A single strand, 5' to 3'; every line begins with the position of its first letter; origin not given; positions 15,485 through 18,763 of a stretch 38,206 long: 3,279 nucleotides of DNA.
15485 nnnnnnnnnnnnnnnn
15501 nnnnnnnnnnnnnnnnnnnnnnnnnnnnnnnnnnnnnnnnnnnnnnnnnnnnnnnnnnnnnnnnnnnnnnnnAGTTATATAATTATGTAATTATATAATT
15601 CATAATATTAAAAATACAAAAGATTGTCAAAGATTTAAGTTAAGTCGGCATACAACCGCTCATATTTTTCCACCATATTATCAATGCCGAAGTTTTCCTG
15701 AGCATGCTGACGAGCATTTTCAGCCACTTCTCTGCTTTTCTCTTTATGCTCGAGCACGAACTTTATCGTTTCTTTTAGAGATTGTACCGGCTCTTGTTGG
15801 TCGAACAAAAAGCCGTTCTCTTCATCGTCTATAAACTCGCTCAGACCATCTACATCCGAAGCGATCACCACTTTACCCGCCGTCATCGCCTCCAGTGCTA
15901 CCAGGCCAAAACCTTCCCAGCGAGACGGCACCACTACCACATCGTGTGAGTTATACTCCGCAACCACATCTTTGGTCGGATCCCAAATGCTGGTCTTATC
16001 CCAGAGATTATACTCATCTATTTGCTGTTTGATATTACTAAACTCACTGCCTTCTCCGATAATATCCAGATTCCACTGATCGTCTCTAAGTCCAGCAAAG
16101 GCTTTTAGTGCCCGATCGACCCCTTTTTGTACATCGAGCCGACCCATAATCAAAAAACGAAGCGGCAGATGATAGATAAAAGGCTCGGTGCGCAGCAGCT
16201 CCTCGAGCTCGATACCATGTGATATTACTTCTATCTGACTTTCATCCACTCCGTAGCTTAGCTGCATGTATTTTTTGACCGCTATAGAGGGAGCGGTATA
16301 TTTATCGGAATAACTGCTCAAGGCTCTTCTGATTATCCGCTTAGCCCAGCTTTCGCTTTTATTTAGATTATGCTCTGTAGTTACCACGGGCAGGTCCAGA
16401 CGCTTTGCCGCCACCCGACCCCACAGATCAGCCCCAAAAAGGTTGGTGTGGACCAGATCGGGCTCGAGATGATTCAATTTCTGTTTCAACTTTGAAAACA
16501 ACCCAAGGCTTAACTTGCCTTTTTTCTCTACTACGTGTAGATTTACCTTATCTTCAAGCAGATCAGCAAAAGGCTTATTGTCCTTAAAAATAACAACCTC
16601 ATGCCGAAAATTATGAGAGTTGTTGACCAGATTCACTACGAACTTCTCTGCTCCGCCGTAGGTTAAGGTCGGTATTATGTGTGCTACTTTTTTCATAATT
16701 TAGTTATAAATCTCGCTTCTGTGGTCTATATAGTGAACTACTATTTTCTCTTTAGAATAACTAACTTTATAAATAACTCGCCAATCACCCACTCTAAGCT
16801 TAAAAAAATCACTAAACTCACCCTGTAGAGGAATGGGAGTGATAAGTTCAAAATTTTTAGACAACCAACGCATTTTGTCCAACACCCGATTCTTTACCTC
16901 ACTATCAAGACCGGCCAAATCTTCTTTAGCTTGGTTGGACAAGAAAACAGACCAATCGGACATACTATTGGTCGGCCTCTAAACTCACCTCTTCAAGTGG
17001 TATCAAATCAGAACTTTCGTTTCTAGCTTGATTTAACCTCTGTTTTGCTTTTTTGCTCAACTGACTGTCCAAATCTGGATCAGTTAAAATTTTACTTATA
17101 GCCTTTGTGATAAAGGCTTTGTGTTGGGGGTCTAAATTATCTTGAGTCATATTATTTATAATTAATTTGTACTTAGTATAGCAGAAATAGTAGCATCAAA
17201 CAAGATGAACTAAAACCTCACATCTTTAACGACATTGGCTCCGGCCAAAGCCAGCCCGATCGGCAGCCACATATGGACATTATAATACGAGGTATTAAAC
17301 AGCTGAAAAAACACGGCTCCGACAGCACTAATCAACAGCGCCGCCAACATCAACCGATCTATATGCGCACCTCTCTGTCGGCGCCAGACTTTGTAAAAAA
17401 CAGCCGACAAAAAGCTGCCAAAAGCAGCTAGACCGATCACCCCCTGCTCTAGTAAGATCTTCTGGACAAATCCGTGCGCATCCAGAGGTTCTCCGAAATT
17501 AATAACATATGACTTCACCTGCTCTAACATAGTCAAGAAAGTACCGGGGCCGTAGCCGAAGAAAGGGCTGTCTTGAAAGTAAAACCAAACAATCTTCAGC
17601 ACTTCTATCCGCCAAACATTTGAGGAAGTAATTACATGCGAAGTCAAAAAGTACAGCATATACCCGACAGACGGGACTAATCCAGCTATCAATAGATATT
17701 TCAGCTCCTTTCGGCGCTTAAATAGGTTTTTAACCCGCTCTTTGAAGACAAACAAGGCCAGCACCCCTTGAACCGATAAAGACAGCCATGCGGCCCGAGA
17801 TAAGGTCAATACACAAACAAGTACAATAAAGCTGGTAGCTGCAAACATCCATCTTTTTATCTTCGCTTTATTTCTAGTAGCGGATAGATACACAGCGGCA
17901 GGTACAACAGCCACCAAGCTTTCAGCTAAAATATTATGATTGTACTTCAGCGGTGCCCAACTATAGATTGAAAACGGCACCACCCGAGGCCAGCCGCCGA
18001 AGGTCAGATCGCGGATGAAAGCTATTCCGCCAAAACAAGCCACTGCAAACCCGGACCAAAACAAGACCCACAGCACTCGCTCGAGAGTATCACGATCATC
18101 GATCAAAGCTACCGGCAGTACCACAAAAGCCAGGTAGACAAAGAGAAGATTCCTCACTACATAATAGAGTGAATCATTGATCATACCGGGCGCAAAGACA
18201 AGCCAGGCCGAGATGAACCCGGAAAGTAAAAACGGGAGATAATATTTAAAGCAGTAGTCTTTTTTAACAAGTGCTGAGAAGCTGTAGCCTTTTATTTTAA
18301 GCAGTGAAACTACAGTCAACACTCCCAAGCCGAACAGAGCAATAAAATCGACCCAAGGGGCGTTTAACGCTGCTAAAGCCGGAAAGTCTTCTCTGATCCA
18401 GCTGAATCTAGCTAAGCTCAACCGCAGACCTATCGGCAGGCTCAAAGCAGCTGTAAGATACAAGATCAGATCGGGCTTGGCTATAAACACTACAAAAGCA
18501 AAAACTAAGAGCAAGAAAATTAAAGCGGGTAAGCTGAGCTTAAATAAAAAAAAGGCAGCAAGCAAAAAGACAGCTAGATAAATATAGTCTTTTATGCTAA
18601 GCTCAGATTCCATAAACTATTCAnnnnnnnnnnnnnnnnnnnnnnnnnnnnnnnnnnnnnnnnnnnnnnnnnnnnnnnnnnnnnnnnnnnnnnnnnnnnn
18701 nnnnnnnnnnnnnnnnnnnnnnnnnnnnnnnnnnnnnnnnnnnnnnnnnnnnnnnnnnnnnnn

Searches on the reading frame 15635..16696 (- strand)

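Call 12: search_protein_families(library=pfam, proteins=[window:15635-16696:-], max_evalue=0.001)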
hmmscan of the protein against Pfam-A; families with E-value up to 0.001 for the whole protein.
window:15635-16696:- (353 aa): 7 families
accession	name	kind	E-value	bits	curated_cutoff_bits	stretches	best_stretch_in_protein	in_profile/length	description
PF00534.26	Glycos_transf_1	-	2.6e-41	141.5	26.4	1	178-330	15-171/172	Glycosyl transferases group 1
PF13692.12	Glyco_trans_1_4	-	3.9e-30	105.4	27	1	180-316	3-141/142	Glycosyl transferases group 1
PF13439.12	Glyco_transf_4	-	4.5e-26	92.3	28.5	1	13-165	1-169/170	Glycosyltransferase Family 4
PF20706.3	GT4-conflict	-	8.5e-17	61.6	26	1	155-337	174-377/385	Family 4 Glycosyltransferase in conflict systems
PF13579.12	Glyco_trans_4_4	-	5.7e-11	43.4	29.7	1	14-159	1-156/158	Glycosyl transferase 4-like domain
PF13524.12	Glyco_trans_1_2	-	5.9e-10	39.7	25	1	209-345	16-142/144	Glycosyl transferase-like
PF13477.12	Glyco_trans_4_2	-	2.6e-05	24.9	23.4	1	17-127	10-130/139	Glycosyl transferase 4-like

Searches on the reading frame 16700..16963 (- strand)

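Call 92: search_protein_families(library=pfam, proteins=[window:16700-16963:-], max_evalue=0.01)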
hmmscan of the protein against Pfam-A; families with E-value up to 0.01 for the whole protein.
window:16700-16963:- (87 aa): 1 family
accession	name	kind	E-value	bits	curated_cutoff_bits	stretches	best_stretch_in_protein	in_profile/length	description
PF05016.21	ParE_toxin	-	8.3e-09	36.4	23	1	6-86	1-89/89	ParE toxin of type II toxin-antitoxin system, parDE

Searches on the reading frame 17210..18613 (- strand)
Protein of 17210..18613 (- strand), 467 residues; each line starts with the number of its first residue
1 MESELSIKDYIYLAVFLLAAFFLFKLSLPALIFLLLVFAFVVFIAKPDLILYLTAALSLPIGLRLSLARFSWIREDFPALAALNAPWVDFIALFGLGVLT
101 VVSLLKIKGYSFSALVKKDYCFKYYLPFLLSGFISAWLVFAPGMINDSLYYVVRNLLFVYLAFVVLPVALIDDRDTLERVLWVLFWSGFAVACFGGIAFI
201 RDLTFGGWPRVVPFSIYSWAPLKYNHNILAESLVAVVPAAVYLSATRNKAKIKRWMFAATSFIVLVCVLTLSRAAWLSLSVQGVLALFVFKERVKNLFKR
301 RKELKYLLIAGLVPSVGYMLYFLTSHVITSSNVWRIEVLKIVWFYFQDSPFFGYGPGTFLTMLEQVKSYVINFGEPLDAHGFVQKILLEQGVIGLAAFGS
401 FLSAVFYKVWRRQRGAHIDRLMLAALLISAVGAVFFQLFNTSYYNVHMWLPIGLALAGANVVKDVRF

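Call 12: search_protein_families(library=pfam, proteins=[window:17210-18613:-], max_evalue=0.001)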
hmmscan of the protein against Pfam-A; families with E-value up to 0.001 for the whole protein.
window:17210-18613:- (467 aa): 1 family
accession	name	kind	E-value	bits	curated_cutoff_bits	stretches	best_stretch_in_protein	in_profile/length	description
PF04932.20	Wzy_C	-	5.3e-13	49.4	31.7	1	260-398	3-148/149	O-Antigen ligase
